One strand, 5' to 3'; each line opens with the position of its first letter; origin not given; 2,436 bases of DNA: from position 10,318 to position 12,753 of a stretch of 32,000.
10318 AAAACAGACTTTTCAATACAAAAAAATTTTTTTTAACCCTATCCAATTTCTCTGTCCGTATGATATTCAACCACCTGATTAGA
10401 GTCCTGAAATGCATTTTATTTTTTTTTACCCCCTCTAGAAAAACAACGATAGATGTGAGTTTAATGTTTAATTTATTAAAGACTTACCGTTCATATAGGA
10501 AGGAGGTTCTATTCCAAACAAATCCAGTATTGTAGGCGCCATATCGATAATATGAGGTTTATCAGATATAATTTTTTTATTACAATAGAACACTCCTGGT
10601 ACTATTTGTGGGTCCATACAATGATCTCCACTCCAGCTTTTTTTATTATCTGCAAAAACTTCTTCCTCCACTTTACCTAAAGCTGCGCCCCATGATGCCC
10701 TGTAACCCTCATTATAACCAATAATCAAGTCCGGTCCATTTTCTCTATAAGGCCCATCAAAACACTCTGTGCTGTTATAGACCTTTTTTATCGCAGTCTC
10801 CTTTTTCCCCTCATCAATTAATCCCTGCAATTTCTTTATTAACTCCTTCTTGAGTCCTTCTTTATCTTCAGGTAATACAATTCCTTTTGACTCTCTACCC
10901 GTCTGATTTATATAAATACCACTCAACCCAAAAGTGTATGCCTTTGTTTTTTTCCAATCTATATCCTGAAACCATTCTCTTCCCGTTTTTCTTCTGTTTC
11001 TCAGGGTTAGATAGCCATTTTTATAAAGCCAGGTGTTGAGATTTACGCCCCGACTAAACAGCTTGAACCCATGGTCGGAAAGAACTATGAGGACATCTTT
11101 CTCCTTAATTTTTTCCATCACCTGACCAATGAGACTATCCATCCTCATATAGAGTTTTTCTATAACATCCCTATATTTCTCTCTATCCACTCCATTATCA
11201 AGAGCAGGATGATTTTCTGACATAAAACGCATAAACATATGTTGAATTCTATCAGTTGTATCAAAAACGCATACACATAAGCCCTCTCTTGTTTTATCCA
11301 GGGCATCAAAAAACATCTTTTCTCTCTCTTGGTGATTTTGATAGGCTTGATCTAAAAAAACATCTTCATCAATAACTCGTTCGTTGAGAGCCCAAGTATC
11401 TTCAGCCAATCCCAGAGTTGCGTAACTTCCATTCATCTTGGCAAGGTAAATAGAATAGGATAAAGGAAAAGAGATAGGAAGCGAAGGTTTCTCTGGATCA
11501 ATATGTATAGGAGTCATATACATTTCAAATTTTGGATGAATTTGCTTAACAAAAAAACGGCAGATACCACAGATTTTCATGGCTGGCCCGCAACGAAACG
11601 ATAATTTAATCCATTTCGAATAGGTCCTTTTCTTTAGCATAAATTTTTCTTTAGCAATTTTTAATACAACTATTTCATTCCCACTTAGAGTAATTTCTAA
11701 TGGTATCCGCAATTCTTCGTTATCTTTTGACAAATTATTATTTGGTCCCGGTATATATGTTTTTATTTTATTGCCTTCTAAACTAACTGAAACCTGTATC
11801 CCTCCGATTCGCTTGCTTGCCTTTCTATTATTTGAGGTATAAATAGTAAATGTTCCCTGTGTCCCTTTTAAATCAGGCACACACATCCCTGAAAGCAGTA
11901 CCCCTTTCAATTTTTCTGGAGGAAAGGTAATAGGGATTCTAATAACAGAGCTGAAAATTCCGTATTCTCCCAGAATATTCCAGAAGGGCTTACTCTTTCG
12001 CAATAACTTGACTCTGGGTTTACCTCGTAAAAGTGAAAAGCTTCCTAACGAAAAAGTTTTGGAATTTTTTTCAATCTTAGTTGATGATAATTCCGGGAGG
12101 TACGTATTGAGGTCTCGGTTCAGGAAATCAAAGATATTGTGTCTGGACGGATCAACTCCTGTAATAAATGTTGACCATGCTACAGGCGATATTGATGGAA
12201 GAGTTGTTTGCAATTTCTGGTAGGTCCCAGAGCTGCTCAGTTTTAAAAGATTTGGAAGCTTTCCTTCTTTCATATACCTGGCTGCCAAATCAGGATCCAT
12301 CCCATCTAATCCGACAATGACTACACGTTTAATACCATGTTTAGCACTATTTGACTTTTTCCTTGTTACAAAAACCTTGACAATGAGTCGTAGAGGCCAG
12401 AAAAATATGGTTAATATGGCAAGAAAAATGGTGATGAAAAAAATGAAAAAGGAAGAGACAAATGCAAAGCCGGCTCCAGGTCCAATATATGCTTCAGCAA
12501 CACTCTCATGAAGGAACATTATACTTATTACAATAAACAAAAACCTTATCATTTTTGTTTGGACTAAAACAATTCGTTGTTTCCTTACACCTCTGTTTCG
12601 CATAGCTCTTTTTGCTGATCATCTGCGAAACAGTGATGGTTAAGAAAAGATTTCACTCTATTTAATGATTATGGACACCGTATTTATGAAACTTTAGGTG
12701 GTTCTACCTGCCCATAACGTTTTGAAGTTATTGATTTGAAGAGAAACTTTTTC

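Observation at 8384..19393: GT2 + tandem YfhO-like GT-C proteins + tandem membrane-anchored AP-superfamily enzymes: a teichoic-acid-style decoration module in an unexpected setting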

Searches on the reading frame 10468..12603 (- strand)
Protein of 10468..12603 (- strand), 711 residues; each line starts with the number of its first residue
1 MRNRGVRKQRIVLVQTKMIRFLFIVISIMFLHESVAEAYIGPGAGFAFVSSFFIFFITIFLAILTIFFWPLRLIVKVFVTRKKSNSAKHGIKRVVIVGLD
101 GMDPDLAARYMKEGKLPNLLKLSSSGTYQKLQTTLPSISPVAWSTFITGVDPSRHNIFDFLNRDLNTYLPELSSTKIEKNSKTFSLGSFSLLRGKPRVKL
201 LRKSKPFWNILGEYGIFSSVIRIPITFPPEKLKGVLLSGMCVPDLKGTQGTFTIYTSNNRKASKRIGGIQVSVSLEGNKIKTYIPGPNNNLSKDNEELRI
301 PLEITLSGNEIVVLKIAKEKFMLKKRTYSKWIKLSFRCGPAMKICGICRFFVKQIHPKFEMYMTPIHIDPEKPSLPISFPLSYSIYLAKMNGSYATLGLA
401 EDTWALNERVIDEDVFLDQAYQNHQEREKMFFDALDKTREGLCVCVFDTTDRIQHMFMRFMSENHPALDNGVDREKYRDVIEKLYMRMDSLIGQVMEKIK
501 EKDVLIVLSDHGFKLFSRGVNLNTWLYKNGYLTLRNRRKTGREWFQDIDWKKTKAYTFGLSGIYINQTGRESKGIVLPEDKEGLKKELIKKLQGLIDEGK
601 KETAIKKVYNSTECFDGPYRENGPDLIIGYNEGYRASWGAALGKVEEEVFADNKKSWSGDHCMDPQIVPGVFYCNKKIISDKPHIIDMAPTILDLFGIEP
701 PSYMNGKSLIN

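Call 3: search_protein_families(library=pfam, proteins=[window:10468-12603:-], max_evalue=0.01)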
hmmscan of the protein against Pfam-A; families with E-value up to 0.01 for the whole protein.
window:10468-12603:- (711 aa): 3 families
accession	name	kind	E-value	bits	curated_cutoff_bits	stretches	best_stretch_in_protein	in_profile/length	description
PF01663.27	Phosphodiest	-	1e-29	104.7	23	2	425-636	140-323/342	Type I phosphodiesterase / nucleotide pyrophosphatase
PF01676.23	Metalloenzyme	-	0.0041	17.1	24.3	1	461-512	150-201/252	Metalloenzyme superfamily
PF16347.10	SGSH_C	-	0.0061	17.2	29.3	0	685-710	40-65/154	N-sulphoglucosamine sulphohydrolase, C-terminal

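Call 4: search_protein_families(library=ncbifam, proteins=[window:10468-12603:-], max_evalue=0.01)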
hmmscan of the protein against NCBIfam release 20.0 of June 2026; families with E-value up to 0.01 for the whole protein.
window:10468-12603:- (711 aa): 3 families
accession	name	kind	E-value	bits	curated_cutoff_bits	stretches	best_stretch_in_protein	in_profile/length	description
TIGR02335.1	hydr_PhnA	equivalog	3.7e-06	26.3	407.55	1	92-159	13-80/408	phosphonoacetate hydrolase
TIGR01307.1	pgm_bpd_ind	equivalog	0.0024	16.4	330.65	1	650-710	444-504/504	2,3-bisphosphoglycerate-independent phosphoglycerate mutase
NF038075.1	fam_STM4013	hypoth_equivalog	0.0061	16.1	250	0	92-157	8-72/261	STM4013/SEN3800 family hydrolase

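Call 9: find_encoding_contigs(protein=window:10468-12603:-, flank=10000, max_places=6)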
Protein window:10468-12603:- (711 aa): 1 contig read that carries it; 1 place shown.
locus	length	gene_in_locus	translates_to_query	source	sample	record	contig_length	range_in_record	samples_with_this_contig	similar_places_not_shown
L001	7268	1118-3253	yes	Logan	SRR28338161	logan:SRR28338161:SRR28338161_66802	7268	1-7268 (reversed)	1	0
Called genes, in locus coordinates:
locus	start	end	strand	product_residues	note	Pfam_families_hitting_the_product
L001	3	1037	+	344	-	?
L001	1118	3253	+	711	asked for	PF01663:Phosphodiest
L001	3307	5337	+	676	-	PF01663:Phosphodiest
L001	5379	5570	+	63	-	-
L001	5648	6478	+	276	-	-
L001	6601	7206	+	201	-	PF00685:Sulfotransfer_1, PF13469:Sulfotransfer_3 (faint)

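Call 10: search_solved_structures(query=window:10468-12603:-, max_evalue=0.01, show_alignments=2)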
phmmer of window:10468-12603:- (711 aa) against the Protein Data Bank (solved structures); distinct sequences matched with E-value up to 0.01: 0.

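Call 11: find_homologous_proteins(query=window:10468-12603:-, max_evalue=0.00001)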
Query window:10468-12603:- (711 aa): 8000 proteins with E <= 0.00001 among 8000 candidates; the best 120 are listed.
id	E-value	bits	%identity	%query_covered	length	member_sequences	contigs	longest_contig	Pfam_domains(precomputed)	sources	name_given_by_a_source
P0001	0.0e+0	1639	100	100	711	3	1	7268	PF01663.28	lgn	-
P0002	0.0e+0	1168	70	99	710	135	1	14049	PF01663.28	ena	-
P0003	0.0e+0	1166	72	95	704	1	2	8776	PF01663.28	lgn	-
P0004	0.0e+0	1164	70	97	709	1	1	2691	PF01663.28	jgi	jgi:predicted AlkP superfamily phosphohydrolase/phosphomutase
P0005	0.0e+0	1153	70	98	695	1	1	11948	PF01663.28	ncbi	ncbi:MAG: alkaline phosphatase family protein [Thermodesulfobacteriota bacterium]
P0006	0.0e+0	1148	70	96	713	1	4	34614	PF01663.28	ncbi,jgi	jgi:predicted AlkP superfamily phosphohydrolase/phosphomutase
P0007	0.0e+0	1130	67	99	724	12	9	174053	PF01663.28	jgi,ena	jgi:predicted AlkP superfamily phosphohydrolase/phosphomutase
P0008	0.0e+0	1127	67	98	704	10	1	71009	PF01663.28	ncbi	ncbi:MAG: alkaline phosphatase family protein [Planctomycetota bacterium]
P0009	0.0e+0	1127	68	95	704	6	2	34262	PF01663.28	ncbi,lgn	-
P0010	0.0e+0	1125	69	95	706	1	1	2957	PF01663.28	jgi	-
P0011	0.0e+0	1120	67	97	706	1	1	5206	PF01663.28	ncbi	-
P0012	0.0e+0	1120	69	95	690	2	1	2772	PF01663.28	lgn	-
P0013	0.0e+0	1119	69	95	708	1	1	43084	PF01663.28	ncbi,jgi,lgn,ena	-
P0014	0.0e+0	1115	67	98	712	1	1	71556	PF01663.28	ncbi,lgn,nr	ncbi:MAG: alkaline phosphatase family protein [Thermodesulfobacteriota bacterium]|nr:alkaline phosph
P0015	0.0e+0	1114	67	97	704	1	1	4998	PF01663.28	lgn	-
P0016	0.0e+0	1106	67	98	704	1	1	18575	PF01663.28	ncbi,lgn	-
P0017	0.0e+0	1103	65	100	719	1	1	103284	PF01663.28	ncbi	-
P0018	0.0e+0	1100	65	98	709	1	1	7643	PF01663.28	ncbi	-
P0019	0.0e+0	1090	67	95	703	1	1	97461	PF01663.28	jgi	-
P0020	0.0e+0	1078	64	96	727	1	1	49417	PF01663.28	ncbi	-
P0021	0.0e+0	1041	65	97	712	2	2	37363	PF01663.28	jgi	jgi:predicted AlkP superfamily phosphohydrolase/phosphomutase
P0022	0.0e+0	1034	63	95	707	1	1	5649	PF01663.28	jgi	-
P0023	0.0e+0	1016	62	99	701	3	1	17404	PF01663.28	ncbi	-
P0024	1.4e-286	971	61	95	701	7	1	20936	PF01663.28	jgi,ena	-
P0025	3.0e-285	966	60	98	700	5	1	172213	PF01663.28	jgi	-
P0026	2.3e-284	964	61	95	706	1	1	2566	PF01663.28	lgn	-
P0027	5.4e-284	962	58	98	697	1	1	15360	PF01663.28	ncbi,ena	-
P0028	2.1e-279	947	57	99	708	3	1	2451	PF01663.28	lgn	-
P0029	1.2e-278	945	59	98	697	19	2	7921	PF01663.28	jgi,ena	-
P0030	1.2e-276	938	58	98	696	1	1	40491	PF01663.28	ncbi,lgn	ncbi:MAG: alkaline phosphatase family protein [Candidatus Aminicenantia bacterium]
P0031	2.3e-275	934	58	98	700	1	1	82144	PF01663.28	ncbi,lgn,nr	ncbi:MAG: alkaline phosphatase family protein [Spirochaetes bacterium]|nr:alkaline phosphatase famil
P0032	5.1e-273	926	58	98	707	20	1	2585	PF01663.28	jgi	-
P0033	9.3e-273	925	58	95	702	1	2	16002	PF01663.28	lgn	-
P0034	9.3e-273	925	57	95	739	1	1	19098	PF01663.28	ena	-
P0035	4.7e-272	923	56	97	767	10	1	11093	PF01663.28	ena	-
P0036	1.3e-270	918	57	95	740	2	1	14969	PF01663.28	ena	-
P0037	1.3e-270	918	57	95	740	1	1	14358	PF01663.28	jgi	-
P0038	1.7e-270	918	56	95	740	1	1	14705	PF01663.28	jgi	-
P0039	1.3e-269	915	55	99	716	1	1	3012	PF01663.28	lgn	-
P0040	1.8e-269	914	56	97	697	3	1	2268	PF01663.28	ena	-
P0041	3.0e-269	914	56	98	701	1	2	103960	PF01663.28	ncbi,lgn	-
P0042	4.1e-268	910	56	95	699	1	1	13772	PF01663.28,PF00884.29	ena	-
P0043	5.0e-268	910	56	96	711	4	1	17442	PF01663.28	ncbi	-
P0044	5.8e-268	909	55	98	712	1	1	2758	PF01663.28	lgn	-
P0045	1.2e-267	908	55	98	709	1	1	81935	PF01663.28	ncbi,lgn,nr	ncbi:alkaline phosphatase family protein [bacterium]|nr:alkaline phosphatase family protein [bacteri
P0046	1.5e-267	908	56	98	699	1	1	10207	PF01663.28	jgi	-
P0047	2.9e-267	907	56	98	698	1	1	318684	PF01663.28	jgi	jgi:predicted AlkP superfamily phosphohydrolase/phosphomutase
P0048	6.8e-267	906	59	95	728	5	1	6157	PF01663.28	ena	-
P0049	7.5e-267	906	56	96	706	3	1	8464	PF01663.28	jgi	-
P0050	1.4e-266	905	56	99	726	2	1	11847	PF01663.28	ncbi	-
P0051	2.0e-266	904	56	95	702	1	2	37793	PF01663.28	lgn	-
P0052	2.6e-266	904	58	95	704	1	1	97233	PF01663.28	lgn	-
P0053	4.2e-266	903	56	98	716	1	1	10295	PF01663.28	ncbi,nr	ncbi:MAG: alkaline phosphatase family protein [Candidatus Dadabacteria bacterium]|nr:alkaline phosph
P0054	4.7e-266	903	56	95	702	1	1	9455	PF01663.28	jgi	jgi:predicted AlkP superfamily phosphohydrolase/phosphomutase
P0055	7.1e-266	902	55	97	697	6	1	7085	PF01663.28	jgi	jgi:predicted AlkP superfamily phosphohydrolase/phosphomutase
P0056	8.0e-266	902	55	95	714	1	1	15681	PF01663.28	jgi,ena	jgi:predicted AlkP superfamily phosphohydrolase/phosphomutase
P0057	9.1e-266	902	56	95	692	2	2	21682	PF01663.28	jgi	-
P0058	9.8e-266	902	57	95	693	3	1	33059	PF01663.28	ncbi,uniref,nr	ncbi:MAG: nucleotide pyrophosphatase [Candidatus Abyssobacteria bacterium SURF_5]|uniref:Nucleotide 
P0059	1.2e-265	902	54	99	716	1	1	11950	PF01663.28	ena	-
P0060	1.3e-265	902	56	98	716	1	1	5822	PF01663.28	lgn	-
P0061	1.7e-265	901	55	97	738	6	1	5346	PF01663.28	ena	-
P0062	2.0e-265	901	55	97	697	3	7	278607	PF01663.28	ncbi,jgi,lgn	-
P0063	2.4e-265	901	54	99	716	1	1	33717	PF01663.28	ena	-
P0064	2.9e-265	900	55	97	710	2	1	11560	PF01663.28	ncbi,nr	ncbi:MAG: nucleotide pyrophosphatase [Candidatus Schekmanbacteria bacterium]|nr:MAG: nucleotide pyro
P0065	3.0e-265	900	55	98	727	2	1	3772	PF01663.28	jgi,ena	-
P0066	3.8e-265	900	55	95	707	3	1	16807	PF01663.28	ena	-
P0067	4.4e-265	900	55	98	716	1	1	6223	PF01663.28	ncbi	-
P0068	4.7e-265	900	56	95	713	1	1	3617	PF01663.28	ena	-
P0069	5.0e-265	900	55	97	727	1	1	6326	PF01663.28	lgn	-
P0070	6.8e-265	899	55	97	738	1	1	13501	PF01663.28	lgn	-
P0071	7.0e-265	899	55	97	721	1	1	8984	PF01663.28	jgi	jgi:predicted AlkP superfamily phosphohydrolase/phosphomutase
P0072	7.3e-265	899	55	97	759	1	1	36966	PF01663.28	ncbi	ncbi:MAG: alkaline phosphatase family protein [Acidobacteriota bacterium]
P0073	7.7e-265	899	54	99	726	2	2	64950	PF01663.28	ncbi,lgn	-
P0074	9.0e-265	899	55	97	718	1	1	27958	PF01663.28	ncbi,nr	ncbi:MAG TPA: alkaline phosphatase family protein [Thermodesulfobacteriota bacterium]|nr:alkaline ph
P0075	1.0e-264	899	55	99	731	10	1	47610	PF01663.28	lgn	-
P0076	1.1e-264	898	56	95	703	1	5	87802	PF01663.28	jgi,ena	jgi:predicted AlkP superfamily phosphohydrolase/phosphomutase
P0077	1.3e-264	898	54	98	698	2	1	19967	PF01663.28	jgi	-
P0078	1.7e-264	898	54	98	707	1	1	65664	PF01663.28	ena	-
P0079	2.2e-264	897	54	99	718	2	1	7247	PF01663.28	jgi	-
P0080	2.3e-264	897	56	95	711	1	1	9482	PF01663.28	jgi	-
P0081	3.0e-264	897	57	95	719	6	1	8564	PF01663.28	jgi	jgi:predicted AlkP superfamily phosphohydrolase/phosphomutase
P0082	4.6e-264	896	55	96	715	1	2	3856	PF01663.28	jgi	jgi:predicted AlkP superfamily phosphohydrolase/phosphomutase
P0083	4.7e-264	896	55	97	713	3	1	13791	PF01663.28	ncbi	ncbi:MAG: alkaline phosphatase family protein [Candidatus Aminicenantales bacterium]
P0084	5.2e-264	896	56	97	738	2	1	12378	PF01663.28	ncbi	ncbi:MAG: alkaline phosphatase family protein [Thermodesulfobacteriota bacterium]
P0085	6.9e-264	896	57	95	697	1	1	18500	PF01663.28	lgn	-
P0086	8.5e-264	896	54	99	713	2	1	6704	PF01663.28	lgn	-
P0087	1.3e-263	895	55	98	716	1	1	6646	PF01663.28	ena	-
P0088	1.5e-263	895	55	95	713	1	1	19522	PF01663.28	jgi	jgi:predicted AlkP superfamily phosphohydrolase/phosphomutase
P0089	1.6e-263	895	54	98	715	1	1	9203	PF01663.28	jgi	jgi:predicted AlkP superfamily phosphohydrolase/phosphomutase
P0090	1.6e-263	895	55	97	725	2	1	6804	PF01663.28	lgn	-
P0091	1.8e-263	894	56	97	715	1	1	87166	PF01663.28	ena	-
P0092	3.1e-263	894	54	98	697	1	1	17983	PF01663.28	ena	-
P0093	3.3e-263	894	55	97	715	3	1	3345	PF01663.28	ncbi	-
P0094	3.5e-263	894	56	95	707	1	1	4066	PF01663.28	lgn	-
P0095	3.5e-263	893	55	97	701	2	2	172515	PF01663.28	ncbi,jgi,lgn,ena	-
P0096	3.9e-263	893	54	98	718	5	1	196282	PF01663.28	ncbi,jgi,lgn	jgi:predicted AlkP superfamily phosphohydrolase/phosphomutase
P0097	7.9e-263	892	54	97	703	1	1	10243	PF01663.28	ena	-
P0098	1.4e-262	892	55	97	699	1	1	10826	PF01663.28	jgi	jgi:predicted AlkP superfamily phosphohydrolase/phosphomutase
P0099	1.4e-262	891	55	95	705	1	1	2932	PF01663.28,PF00884.29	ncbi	ncbi:MAG: alkaline phosphatase family protein [bacterium]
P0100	1.5e-262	891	55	97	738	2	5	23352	PF01663.28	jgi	jgi:predicted AlkP superfamily phosphohydrolase/phosphomutase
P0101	1.8e-262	891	56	95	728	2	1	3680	PF01663.28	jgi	jgi:predicted AlkP superfamily phosphohydrolase/phosphomutase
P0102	1.8e-262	891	54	97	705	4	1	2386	PF01663.28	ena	-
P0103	3.4e-262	890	54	98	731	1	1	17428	PF01663.28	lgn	-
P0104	3.4e-262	890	54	95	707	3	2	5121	PF01663.28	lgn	-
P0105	3.5e-262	890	55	95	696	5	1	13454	PF01663.28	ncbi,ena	-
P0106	4.4e-262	890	55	98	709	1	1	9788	PF01663.28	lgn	-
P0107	6.8e-262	889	56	98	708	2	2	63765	PF01663.28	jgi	-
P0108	9.4e-262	889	54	98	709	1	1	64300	PF01663.28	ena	-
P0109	9.9e-262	889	54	98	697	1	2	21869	PF01663.28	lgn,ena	-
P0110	1.1e-261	889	55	97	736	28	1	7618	PF01663.28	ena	-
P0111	1.1e-261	889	57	95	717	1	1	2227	PF01663.28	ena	-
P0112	1.1e-261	889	57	95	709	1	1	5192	PF01663.28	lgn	-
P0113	1.5e-261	888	55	97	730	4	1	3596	PF01663.28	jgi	-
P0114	1.5e-261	888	55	97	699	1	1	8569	PF01663.28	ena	-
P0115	1.8e-261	888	54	98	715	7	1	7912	PF01663.28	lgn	-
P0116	1.9e-261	888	54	95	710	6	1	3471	PF01663.28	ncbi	ncbi:MAG: alkaline phosphatase family protein [Acidobacteriota bacterium]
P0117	2.2e-261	888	54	98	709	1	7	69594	PF01663.28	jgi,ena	-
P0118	2.8e-261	887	56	95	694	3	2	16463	PF01663.28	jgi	jgi:predicted AlkP superfamily phosphohydrolase/phosphomutase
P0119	3.5e-261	887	54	95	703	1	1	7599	PF01663.28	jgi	jgi:predicted AlkP superfamily phosphohydrolase/phosphomutase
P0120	3.7e-261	887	55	97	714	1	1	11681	PF01663.28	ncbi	-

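Call 17: find_encoding_contigs(protein=P0007, flank=10000, max_places=2)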
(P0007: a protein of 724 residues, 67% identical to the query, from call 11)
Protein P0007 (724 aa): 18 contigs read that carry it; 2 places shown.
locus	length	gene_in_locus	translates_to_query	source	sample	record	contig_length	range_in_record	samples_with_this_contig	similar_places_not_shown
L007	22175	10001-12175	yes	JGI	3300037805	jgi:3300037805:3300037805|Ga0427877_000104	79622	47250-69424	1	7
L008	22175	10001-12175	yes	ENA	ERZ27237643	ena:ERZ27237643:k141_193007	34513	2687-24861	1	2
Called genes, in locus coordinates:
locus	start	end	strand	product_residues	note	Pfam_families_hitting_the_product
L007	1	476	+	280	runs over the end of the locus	PF04784:DUF547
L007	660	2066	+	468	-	PF02310:B12-binding, PF04055:Radical_SAM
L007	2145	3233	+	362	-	PF10263:SprT-like, PF10979:DUF2786, PF23771:DUF7168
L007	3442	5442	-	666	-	PF13231:PMT_2, PF00515:TPR_1, PF13424:TPR_12, PF13432:TPR_16, PF13414:TPR_11, PF13414:TPR_11, PF00515:TPR_1, PF13414:TPR_11, +34 more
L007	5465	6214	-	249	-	PF00535:Glycos_transf_2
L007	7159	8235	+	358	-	PF00884:Sulfatase, PF01663:Phosphodiest, PF02995:DUF229 (weak), PF16347:SGSH_C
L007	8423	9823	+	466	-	PF02995:DUF229 (faint), PF00884:Sulfatase, PF01663:Phosphodiest, PF16347:SGSH_C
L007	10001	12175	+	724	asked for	PF01663:Phosphodiest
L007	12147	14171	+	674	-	PF01663:Phosphodiest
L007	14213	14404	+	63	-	-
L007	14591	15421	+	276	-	-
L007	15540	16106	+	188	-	PF00685:Sulfotransfer_1, PF13469:Sulfotransfer_3 (faint)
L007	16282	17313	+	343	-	PF02574:S-methyl_trans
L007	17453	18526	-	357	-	PF00226:DnaJ, PF01556:DnaJ_C, PF27659:CHP02642 (faint), PF00684:DnaJ_CXXCXGXG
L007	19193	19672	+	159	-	PF05425:CopD (weak)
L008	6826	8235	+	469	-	PF00884:Sulfatase, PF01663:Phosphodiest, PF02995:DUF229 (weak), PF16347:SGSH_C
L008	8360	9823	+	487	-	PF02995:DUF229 (faint), PF00884:Sulfatase, PF01663:Phosphodiest, PF16347:SGSH_C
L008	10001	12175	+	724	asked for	PF01663:Phosphodiest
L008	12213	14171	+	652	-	PF01663:Phosphodiest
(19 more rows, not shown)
